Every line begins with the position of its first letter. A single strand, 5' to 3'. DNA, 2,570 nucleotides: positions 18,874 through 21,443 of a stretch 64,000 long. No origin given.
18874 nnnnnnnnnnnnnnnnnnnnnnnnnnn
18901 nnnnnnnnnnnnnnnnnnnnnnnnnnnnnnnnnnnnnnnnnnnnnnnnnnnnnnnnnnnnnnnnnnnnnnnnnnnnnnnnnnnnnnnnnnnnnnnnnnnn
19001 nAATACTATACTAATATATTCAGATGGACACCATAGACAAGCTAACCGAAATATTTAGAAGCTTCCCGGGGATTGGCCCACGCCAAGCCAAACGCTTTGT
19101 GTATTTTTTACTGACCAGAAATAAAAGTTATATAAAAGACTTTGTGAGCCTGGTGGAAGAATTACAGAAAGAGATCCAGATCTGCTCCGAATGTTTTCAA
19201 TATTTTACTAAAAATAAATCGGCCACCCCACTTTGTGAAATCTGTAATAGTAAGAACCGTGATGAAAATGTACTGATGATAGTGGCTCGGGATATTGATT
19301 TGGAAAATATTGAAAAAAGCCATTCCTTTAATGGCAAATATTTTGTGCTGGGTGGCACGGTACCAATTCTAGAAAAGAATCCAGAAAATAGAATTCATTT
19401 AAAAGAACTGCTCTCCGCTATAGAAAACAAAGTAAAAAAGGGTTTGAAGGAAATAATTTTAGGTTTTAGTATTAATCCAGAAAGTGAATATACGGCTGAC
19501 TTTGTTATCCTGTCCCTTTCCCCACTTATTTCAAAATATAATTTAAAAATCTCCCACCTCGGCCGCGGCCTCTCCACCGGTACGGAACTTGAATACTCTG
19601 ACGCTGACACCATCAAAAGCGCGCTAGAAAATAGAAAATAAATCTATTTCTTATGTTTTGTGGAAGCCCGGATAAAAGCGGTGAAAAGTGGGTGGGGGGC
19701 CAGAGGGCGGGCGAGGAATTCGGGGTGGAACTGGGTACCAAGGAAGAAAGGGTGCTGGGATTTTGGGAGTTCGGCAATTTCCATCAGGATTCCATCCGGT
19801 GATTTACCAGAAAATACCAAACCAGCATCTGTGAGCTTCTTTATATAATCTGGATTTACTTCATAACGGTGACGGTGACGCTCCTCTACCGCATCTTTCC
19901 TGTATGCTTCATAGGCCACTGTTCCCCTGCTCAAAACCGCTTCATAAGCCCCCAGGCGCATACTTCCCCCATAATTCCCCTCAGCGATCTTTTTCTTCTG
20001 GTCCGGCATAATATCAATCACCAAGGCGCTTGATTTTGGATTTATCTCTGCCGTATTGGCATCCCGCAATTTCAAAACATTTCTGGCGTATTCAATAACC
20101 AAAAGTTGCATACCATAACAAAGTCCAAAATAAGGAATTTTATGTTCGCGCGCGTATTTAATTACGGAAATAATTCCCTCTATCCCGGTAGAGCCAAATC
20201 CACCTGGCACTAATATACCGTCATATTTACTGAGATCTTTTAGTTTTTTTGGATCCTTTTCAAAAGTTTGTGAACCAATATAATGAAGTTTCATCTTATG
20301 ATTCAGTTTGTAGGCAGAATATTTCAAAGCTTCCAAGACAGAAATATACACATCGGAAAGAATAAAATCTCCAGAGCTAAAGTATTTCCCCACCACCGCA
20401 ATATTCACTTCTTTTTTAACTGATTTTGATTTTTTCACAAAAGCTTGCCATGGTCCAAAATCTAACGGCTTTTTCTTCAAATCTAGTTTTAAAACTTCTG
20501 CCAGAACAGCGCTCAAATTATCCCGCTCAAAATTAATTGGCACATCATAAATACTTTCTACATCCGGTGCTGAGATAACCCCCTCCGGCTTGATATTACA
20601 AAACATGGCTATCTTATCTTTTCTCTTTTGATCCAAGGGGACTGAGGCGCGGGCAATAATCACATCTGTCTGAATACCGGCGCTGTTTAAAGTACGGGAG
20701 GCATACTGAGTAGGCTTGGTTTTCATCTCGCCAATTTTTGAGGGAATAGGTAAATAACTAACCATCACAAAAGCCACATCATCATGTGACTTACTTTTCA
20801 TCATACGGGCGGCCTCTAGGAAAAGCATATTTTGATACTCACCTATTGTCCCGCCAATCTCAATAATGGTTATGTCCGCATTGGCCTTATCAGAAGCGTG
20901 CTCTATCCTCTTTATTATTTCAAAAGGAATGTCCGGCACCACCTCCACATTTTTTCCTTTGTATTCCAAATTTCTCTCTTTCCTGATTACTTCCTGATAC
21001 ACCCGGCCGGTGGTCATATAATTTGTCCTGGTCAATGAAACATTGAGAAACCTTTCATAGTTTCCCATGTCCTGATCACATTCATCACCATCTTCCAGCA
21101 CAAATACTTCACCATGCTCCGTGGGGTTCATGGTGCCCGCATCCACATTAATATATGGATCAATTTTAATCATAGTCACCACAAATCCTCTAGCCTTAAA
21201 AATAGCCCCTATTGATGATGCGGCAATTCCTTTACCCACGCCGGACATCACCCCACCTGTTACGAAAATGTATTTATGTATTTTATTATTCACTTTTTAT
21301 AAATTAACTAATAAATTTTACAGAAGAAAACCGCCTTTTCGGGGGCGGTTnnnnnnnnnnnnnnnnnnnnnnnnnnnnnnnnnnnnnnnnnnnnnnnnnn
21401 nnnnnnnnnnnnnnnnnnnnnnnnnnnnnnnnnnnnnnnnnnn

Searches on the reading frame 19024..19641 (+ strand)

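Call 54: search_protein_families(library=pfam, proteins=[window:19024-19641:+], max_evalue=0.00001)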
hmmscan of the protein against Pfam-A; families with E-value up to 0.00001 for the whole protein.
window:19024-19641:+ (205 aa): 2 families
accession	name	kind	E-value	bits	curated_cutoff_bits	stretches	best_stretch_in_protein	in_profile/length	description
PF21176.3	RecR_HhH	-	3.2e-07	30.5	27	1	4-39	1-36/45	RecR, helix-hairpin-helix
PF21175.2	RecR_C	-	2.7e-06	27.1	22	1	182-205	1-24/24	RecR, C-terminal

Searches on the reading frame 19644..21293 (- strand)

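Call 54: search_protein_families(library=pfam, proteins=[window:19644-21293:-], max_evalue=0.00001)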
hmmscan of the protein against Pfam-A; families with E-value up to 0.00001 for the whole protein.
window:19644-21293:- (549 aa): 3 families
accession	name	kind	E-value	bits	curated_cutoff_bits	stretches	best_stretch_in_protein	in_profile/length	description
PF06418.20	CTP_synth_N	-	5.7e-105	350.9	26.1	1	7-270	1-265/265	CTP synthase N-terminus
PF00117.34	GATase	-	3.9e-37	128.2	22.8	1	312-542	2-189/190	Glutamine amidotransferase class-I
PF07722.19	Peptidase_C26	-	4.1e-06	27.2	20.5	0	376-525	96-219/219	Peptidase C26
